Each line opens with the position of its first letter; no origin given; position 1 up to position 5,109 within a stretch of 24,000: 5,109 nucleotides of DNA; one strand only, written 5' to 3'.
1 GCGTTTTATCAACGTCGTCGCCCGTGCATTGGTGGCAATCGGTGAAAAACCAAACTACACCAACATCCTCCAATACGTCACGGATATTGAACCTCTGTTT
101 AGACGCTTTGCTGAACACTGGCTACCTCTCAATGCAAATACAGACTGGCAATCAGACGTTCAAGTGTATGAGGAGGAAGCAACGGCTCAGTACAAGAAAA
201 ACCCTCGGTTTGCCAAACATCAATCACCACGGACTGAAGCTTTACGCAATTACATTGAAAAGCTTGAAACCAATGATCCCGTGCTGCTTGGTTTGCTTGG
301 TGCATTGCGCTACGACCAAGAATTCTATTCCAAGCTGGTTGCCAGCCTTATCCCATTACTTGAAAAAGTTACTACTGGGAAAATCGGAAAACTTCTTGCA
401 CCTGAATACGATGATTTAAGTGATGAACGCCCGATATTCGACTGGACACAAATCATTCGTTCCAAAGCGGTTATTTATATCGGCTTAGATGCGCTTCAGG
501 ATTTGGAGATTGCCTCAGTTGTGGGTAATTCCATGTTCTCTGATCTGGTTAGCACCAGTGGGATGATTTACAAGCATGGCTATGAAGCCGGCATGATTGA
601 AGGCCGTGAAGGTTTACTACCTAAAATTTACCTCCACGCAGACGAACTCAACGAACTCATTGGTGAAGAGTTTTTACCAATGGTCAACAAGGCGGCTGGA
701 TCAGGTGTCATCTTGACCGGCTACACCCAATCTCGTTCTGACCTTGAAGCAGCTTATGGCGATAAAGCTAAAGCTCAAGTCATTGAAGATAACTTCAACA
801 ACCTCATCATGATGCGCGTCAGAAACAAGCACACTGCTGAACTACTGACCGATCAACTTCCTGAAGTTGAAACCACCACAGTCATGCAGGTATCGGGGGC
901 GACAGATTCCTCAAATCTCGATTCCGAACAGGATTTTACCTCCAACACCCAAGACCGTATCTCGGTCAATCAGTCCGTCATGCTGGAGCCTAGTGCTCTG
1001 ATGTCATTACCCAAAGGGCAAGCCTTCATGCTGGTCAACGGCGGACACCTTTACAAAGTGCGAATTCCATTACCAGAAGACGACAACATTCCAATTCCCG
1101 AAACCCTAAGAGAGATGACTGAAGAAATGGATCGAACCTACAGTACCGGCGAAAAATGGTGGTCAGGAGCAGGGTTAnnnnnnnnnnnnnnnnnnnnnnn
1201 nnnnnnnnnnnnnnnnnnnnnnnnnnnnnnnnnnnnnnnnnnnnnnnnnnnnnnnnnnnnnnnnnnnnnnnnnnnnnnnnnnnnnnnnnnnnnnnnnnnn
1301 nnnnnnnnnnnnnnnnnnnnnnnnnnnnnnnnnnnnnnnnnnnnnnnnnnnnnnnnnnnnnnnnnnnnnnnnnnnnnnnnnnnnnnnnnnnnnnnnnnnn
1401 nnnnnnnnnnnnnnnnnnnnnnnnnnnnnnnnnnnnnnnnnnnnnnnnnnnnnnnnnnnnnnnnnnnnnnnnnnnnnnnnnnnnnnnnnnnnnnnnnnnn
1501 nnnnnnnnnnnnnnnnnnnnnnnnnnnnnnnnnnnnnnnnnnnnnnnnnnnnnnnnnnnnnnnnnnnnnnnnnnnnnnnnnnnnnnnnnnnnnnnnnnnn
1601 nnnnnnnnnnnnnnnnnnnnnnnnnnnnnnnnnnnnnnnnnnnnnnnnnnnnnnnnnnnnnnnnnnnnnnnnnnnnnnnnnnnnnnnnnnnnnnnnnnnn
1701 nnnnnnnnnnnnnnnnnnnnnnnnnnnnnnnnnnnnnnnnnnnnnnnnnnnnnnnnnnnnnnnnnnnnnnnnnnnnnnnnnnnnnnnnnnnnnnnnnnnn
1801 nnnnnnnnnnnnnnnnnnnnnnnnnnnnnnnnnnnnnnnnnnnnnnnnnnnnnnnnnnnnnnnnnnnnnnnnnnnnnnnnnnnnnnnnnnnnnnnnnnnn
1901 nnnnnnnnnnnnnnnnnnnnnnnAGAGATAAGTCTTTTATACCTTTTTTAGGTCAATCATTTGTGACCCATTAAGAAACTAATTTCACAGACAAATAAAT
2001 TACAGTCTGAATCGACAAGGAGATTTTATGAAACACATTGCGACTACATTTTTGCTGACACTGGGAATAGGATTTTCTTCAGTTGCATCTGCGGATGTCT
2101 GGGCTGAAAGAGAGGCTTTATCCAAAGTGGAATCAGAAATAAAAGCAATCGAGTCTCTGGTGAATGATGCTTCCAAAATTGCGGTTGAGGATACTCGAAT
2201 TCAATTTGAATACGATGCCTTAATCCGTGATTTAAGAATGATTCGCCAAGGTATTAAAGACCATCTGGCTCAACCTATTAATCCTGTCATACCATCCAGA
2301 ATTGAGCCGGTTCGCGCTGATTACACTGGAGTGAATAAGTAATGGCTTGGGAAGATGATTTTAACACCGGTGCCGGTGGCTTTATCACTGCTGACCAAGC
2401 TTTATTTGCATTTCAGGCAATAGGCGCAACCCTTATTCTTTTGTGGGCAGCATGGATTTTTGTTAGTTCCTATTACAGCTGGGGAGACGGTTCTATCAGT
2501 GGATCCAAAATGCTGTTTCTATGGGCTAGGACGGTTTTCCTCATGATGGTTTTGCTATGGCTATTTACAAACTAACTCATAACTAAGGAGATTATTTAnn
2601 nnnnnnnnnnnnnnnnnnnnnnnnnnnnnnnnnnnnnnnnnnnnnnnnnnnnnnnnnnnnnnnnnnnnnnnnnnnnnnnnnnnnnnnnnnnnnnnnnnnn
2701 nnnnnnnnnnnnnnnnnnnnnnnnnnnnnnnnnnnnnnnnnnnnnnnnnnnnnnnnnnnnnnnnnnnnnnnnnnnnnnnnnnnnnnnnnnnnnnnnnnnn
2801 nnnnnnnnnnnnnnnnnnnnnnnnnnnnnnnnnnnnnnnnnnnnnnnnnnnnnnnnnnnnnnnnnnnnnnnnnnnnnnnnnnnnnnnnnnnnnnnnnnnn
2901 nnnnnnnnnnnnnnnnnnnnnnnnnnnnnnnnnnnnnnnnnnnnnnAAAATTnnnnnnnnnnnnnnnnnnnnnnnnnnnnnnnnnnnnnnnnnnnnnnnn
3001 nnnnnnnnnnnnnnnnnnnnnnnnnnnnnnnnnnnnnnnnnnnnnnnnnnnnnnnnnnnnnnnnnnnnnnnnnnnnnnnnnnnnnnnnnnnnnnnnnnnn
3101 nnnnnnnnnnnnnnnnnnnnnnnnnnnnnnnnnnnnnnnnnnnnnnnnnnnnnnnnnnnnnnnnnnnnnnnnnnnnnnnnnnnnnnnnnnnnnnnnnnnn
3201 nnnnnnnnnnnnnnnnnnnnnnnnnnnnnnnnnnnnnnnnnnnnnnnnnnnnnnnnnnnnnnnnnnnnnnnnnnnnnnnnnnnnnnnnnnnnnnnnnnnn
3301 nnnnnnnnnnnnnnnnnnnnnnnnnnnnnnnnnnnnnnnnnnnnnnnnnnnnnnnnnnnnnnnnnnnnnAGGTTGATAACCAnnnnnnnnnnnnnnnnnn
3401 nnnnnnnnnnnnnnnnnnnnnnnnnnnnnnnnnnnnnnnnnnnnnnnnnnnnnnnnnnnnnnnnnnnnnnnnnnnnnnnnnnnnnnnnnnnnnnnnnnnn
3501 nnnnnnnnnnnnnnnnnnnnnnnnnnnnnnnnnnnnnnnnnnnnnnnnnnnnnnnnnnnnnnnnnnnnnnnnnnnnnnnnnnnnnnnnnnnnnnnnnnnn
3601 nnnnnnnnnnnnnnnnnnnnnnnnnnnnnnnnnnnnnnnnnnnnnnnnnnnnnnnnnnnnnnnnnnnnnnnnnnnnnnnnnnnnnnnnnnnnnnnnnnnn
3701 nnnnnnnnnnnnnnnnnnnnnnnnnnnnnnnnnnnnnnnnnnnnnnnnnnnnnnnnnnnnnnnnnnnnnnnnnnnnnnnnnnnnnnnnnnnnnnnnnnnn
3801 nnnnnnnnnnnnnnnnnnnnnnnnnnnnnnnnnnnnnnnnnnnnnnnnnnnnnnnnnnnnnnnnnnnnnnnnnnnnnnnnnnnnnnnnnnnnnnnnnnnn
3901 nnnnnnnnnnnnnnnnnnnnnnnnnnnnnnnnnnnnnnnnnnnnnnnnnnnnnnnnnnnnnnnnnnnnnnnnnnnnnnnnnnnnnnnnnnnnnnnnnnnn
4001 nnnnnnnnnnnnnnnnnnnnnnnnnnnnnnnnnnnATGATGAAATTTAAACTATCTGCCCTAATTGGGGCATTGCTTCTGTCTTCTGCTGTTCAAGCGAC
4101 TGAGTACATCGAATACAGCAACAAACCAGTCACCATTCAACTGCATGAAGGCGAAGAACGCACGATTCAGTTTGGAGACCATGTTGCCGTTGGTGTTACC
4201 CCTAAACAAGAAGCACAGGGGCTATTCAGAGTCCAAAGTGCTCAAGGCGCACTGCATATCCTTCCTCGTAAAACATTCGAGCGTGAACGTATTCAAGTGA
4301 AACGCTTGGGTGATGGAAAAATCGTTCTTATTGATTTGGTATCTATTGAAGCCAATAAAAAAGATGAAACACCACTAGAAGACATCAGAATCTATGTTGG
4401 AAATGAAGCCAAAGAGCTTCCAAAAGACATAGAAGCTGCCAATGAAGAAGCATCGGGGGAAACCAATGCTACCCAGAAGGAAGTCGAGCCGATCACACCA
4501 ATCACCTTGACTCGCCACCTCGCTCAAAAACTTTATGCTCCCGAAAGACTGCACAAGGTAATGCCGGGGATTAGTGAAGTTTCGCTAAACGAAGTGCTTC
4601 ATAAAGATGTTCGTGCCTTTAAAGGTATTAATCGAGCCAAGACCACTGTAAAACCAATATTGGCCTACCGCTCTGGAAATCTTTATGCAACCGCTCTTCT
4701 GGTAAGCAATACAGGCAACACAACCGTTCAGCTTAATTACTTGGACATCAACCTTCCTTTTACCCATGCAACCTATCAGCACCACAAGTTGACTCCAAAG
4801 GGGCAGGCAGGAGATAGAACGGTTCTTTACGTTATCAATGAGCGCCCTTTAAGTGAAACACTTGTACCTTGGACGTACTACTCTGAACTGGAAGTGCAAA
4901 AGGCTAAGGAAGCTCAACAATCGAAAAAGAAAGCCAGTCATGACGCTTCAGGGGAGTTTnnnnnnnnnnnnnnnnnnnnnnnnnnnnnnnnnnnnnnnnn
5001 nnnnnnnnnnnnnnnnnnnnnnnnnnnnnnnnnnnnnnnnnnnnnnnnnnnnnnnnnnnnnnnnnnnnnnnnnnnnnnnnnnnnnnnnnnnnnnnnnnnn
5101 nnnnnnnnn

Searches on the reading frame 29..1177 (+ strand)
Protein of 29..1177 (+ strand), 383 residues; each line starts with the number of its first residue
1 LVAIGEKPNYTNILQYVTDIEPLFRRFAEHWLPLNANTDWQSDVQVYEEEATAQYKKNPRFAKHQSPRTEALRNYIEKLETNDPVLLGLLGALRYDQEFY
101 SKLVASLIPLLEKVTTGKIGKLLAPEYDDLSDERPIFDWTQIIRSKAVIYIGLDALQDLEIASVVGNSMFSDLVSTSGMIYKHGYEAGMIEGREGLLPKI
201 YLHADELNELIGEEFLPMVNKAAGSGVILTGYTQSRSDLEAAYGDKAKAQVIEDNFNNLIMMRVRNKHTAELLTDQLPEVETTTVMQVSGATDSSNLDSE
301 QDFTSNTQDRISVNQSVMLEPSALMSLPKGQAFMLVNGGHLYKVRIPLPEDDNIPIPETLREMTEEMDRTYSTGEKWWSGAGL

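Call 34: search_protein_families(library=pfam, proteins=[window:29-1177:+], max_evalue=0.001)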
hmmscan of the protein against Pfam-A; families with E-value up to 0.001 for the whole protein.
window:29-1177:+ (383 aa): 3 families
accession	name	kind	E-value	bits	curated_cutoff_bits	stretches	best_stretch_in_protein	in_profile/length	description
PF12696.13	TraG-D_C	-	9e-14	51.9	22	1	201-329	3-126/126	TraM recognition site of TraD and TraG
PF10412.15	TrwB_AAD_bind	-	1.8e-07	30.9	20.5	1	198-341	244-381/387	Type IV secretion-system coupling protein DNA-binding domain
PF02534.20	T4SS-DNA_transf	-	0.00016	21.1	20.1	1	218-340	323-436/468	Type IV secretory system Conjugative DNA transfer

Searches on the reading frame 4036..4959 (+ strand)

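Call 61: search_protein_families(library=ncbifam, proteins=[window:4036-4959:+], max_evalue=0.00001)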
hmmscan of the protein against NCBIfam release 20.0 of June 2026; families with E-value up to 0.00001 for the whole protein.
window:4036-4959:+ (308 aa): 1 family
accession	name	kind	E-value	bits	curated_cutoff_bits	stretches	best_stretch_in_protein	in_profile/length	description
TIGR03749.1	conj_TIGR03749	hypoth_equivalog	1.7e-63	214.6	138.8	1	13-276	4-259/259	TIGR03749 family integrating conjugative element protein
